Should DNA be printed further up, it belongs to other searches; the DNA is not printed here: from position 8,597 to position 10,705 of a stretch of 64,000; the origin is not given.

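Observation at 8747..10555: KaiC/RecA-like domain with degenerate P-loop fused to tandem V4R (TRAPP/Bet3-like) domains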

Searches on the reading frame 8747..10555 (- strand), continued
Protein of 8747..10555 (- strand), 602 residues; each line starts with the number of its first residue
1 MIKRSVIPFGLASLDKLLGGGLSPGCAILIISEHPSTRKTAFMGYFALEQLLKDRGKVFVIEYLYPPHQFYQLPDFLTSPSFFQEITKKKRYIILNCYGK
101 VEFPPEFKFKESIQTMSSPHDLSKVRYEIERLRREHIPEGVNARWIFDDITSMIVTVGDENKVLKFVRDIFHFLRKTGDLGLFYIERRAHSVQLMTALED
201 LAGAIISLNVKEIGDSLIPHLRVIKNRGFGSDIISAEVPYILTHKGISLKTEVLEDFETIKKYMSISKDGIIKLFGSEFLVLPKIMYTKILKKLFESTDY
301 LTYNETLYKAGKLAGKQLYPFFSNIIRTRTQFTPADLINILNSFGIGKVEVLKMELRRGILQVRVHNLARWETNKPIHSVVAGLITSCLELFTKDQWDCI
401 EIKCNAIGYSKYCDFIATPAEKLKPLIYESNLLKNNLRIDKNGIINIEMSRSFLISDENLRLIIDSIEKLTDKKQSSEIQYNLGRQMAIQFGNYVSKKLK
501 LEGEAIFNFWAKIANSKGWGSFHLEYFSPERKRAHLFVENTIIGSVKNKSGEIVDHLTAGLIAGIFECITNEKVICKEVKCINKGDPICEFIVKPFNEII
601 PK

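Call 57: find_encoding_contigs(protein=P0004, flank=6000, max_places=2)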
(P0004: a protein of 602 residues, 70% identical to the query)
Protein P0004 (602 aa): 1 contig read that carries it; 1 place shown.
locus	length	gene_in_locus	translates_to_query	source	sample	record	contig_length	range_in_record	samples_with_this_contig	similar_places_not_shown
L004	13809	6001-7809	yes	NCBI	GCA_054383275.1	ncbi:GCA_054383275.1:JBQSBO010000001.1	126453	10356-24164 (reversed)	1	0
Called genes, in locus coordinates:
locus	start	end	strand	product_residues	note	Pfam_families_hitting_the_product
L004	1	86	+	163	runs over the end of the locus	PF04060:FeS, PF12838:Fer4_7 (weak), PF00037:Fer4 (weak), PF12797:Fer4_2 (weak), PF12837:Fer4_6 (weak)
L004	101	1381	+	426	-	PF00384:Molybdopterin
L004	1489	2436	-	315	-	PF01156:IU_nuc_hydro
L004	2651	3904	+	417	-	PF01208:URO-D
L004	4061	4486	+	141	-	PF01597:GCV_H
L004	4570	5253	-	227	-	PF00696:AA_kinase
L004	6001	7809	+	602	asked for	PF05625:PAXNEB (weak), PF06745:ATPase, PF23442:DUF7125 (faint), PF02830:V4R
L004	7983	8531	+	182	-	PF04068:Fer4_RLI, PF04034:Ribo_biogen_C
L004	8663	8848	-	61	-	-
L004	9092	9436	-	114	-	PF01850:PIN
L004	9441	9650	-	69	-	PF02697:VAPB_antitox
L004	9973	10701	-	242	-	PF10584:Proteasome_A_N, PF00227:Proteasome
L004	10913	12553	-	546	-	PF13600:DUF4140, PF13598:DUF4139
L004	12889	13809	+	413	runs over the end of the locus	PF00501:AMP-binding, PF14535:AMP-binding_C_2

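Call 58: find_encoding_contigs(protein=P0006, flank=6000, max_places=2)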
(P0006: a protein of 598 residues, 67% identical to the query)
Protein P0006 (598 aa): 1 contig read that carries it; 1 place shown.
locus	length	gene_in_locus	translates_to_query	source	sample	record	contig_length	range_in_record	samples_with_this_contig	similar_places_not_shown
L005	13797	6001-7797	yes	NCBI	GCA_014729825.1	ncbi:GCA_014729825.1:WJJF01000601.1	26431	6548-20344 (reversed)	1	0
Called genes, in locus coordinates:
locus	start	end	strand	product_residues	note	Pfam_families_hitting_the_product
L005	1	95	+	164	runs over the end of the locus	PF04060:FeS, PF00037:Fer4 (weak), PF12797:Fer4_2 (weak)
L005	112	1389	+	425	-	PF00384:Molybdopterin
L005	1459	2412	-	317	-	PF01156:IU_nuc_hydro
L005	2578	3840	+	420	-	PF01208:URO-D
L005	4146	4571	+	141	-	PF01597:GCV_H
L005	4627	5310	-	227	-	PF00696:AA_kinase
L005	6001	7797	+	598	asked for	PF05625:PAXNEB (faint), PF06745:ATPase (weak), PF23365:DUF7090 (weak), PF02830:V4R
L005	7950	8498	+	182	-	PF04068:Fer4_RLI (faint), PF04034:Ribo_biogen_C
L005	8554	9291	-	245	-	PF10584:Proteasome_A_N, PF00227:Proteasome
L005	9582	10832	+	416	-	PF00501:AMP-binding, PF14535:AMP-binding_C_2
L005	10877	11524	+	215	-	PF00702:Hydrolase, PF06888:Put_Phosphatase (weak), PF12710:HAD, PF08282:Hydrolase_3 (faint)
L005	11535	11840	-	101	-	-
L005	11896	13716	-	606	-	PF00317:Ribonuc_red_lgN, PF02867:Ribonuc_red_lgC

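Call 59: find_encoding_contigs(protein=P0046, flank=6000, max_places=2)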
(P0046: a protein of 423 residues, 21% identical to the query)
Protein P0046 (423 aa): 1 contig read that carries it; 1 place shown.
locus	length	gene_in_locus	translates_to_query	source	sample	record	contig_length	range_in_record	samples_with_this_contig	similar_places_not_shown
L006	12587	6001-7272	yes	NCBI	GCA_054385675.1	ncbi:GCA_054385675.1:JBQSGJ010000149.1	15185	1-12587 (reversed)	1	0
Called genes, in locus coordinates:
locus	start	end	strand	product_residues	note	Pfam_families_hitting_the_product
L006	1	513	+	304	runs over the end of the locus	PF00025:Arf, PF00071:Ras, PF04670:Gtr1_RagA, PF08477:Roc (weak)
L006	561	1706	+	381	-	-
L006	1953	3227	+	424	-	PF02830:V4R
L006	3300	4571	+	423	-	PF02830:V4R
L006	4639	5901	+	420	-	PF02830:V4R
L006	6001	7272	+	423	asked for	PF02830:V4R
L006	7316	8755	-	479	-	PF13183:Fer4_8 (faint), PF00037:Fer4, PF12838:Fer4_7, PF13187:Fer4_9 (weak), PF13237:Fer4_10, PF14697:Fer4_21 (weak), PF04422:FrhB_FdhB_N, PF04432:FrhB_FdhB_C, +3 more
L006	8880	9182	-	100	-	-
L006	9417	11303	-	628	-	-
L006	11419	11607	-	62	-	-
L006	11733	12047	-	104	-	PF02662:FlpD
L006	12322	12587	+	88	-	?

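Call 62: find_encoding_contigs(protein=P0017, flank=8000, max_places=3)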
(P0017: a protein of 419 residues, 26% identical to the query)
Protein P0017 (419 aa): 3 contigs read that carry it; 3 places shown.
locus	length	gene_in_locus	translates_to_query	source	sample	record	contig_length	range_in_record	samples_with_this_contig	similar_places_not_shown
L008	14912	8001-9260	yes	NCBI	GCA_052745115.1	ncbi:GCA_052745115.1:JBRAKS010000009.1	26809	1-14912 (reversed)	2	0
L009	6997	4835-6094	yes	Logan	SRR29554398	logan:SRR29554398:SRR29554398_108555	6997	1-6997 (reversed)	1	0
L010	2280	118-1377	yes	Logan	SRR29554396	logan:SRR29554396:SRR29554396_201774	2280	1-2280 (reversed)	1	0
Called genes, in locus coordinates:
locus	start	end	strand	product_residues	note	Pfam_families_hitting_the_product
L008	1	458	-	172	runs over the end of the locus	PF14196:ATC_hydrolase (weak)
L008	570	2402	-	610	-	PF02730:AFOR_N, PF01314:AFOR_C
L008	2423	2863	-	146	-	PF13237:Fer4_10 (weak), PF13247:Fer4_11, PF14697:Fer4_21 (weak), PF12838:Fer4_7, PF25160:LdpA_Fe-S-bd (weak), PF00037:Fer4, PF12797:Fer4_2, PF12837:Fer4_6, +2 more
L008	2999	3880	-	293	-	-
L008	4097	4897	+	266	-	PF04909:Amidohydro_2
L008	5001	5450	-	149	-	-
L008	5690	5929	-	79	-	-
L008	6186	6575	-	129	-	-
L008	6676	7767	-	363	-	PF08240:ADH_N, PF16912:Glu_dehyd_C, PF00107:ADH_zinc_N, PF13602:ADH_zinc_N_2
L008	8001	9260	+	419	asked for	PF06745:ATPase, PF23442:DUF7125 (faint), PF02830:V4R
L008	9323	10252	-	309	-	PF00892:EamA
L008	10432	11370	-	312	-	PF00892:EamA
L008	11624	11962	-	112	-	-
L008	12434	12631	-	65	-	-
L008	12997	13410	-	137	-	PF13404:HTH_AsnC-type, PF13412:HTH_24 (weak)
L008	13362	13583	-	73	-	-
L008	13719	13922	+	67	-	-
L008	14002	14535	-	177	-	PF00025:Arf, PF00071:Ras, PF08477:Roc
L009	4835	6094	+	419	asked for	PF06745:ATPase, PF23442:DUF7125 (faint), PF02830:V4R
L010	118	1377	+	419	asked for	PF06745:ATPase, PF23442:DUF7125 (faint), PF02830:V4R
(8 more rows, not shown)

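Call 73: find_related_loci(query=A1, collection=genome_contigs, flank=6000)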
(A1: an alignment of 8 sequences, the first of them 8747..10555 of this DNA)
Query A1 (602 aa) in genome_contigs; peptide patterns used: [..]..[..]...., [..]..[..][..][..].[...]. (x = any residue, [..] = any of these).
63 stretches matched a pattern; 3 encode a relative of the query (tblastn E <= 1e-3); 3 distinct loci.
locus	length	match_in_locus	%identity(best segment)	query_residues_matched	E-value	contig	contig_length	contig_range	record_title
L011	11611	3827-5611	70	4-598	0e+0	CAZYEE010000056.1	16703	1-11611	MAG TPA_asm: uncultured archaeon isolate binchicken_co19_528 genome assembly, contig: NODE_5563_length_16703_cov_4.97297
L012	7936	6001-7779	42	2-599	2e-169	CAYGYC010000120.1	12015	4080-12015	MAG TPA_asm: uncultured archaeon isolate ERP119294_co4_332 genome assembly, contig: NODE_5414_length_12015_cov_6.401756,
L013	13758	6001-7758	38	9-601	7e-141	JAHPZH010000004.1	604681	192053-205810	MAG: Candidatus Helarchaeota archaeon isolate LW55_61 NODE_13_length_604681_cov_15.829073, whole genome shotgun sequence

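Call 76: search_protein_families(library=pfam, proteins=[L013:852-1796:+, L013:1845-3131:-, L013:3192-3614:-, L013:3686-4270:+, L013:4283-5602:-, L013:7969-8874:+, L013:8936-9448:+, L013:9913-10944:+, L013:10975-11490:+, L012:4727-5872:-], max_evalue=0.00001)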
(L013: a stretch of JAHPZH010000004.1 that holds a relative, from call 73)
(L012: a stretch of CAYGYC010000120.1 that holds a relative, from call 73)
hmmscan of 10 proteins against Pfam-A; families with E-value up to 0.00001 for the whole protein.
L013:852-1796:+ (314 aa): 4 families
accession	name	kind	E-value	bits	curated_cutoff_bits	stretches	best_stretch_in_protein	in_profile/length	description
PF00025.27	Arf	-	5.8e-23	81.7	22.3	1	3-157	5-145/174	ADP-ribosylation factor family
PF04670.18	Gtr1_RagA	-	9.7e-23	81.2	22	1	14-216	1-205/232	Gtr1/RagA G protein conserved region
PF09439.16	SRPRB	-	4.8e-08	33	25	1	14-146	5-135/178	Signal recognition particle receptor beta subunit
PF01926.29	MMR_HSR1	-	8.1e-06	26.4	21.9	0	14-125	1-110/113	50S ribosome-binding GTPase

L013:1845-3131:- (428 aa): 1 family
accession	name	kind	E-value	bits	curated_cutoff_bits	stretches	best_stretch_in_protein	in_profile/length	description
PF00384.28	Molybdopterin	-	1.5e-14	54.3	24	1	50-423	1-350/353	Molybdopterin oxidoreductase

L013:3192-3614:- (140 aa): 1 family
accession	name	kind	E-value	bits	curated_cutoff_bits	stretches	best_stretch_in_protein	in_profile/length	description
PF01568.27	Molydop_binding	-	3.4e-11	43.6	26.8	1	44-108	25-83/110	Molydopterin dinucleotide binding domain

L013:3686-4270:+ (194 aa): 3 families
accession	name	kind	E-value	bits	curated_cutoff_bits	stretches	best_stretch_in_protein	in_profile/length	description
PF22769.1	DCD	-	7.8e-40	136.9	27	1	14-168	1-152/153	dCTP deaminase-like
PF22569.1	DCD_C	-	6.2e-11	42.4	22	1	61-189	55-185/192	2'-deoxycytidine 5'-triphosphate deaminase (DCD), C-terminal domain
PF06559.16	DCD_N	-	3e-07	30.9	21.4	1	14-168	4-162/164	2'-deoxycytidine 5'-triphosphate deaminase (DCD) N-terminal domain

L013:4283-5602:- (439 aa): 2 families
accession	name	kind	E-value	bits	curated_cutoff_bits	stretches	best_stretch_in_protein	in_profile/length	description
PF00113.28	Enolase_C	-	4.2e-125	417.4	21.5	1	149-433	2-294/296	Enolase, C-terminal TIM barrel domain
PF03952.21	Enolase_N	-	7.3e-60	201.3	35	1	7-137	1-131/131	Enolase, N-terminal domain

L013:7969-8874:+ (301 aa): 2 families
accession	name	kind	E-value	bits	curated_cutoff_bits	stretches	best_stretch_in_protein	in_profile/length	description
PF00071.28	Ras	-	9.4e-14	51.7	21.6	1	9-123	1-118/162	Ras family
PF08477.19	Roc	-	8.9e-12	45.7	27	1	9-116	1-115/119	Ras of Complex, Roc, domain of DAPkinase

L013:8936-9448:+ (170 aa): 1 family
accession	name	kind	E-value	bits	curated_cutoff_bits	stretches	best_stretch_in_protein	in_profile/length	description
PF18551.6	TackOD1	-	5.6e-06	26.5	32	1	35-168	10-137/188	Thaumarchaeal output domain 1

L013:9913-10944:+ (343 aa): 4 families
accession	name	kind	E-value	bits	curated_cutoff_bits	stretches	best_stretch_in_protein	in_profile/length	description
PF00004.35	AAA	-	5.7e-43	147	21.2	1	124-256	1-130/131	ATPase family associated with various cellular activities (AAA)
PF16450.11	Prot_ATP_ID_OB_C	-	9.2e-15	54.7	23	1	13-66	3-56/56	Proteasomal ATPase OB C-terminal domain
PF17862.7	AAA_lid_3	-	4e-13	49.1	27.2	1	280-322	2-44/45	AAA+ lid domain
PF07728.20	AAA_5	-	4.8e-06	27.1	22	0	123-243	1-135/139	AAA domain (dynein-related subfamily)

L013:10975-11490:+ (171 aa): 2 families
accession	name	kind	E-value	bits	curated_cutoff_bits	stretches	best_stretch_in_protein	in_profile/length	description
PF01472.26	PUA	-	1.1e-18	67.3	24.8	1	97-168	2-73/74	PUA domain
PF14810.12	TGT_C2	-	3.9e-18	65.9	25.3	1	22-94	2-72/72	Patch-forming domain C2 of tRNA-guanine transglycosylase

L012:4727-5872:- (381 aa): 4 families
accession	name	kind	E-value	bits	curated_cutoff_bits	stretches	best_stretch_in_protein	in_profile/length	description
PF00817.25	IMS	-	3.2e-49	167.1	23.2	1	9-176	1-147/148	impB/mucB/samB family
PF11799.13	IMS_C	-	5.1e-23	82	20.7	1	262-369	1-106/109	impB/mucB/samB family C-terminal domain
PF21999.2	IMS_HHH_1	-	9.2e-07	29.7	27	1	204-252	5-53/53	DNA polymerase-iota, thumb domain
PF21704.3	POLH-Rev1_HhH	-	2.1e-06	28.3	27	1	199-251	3-56/56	DNApol eta/Rev1, HhH motif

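Call 80: search_protein_families(library=padloc, proteins=[window:8747-10555:-], max_evalue=0.01)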
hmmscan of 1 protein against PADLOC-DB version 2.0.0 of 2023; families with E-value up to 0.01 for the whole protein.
window:8747-10555:- (602 aa): 0 families
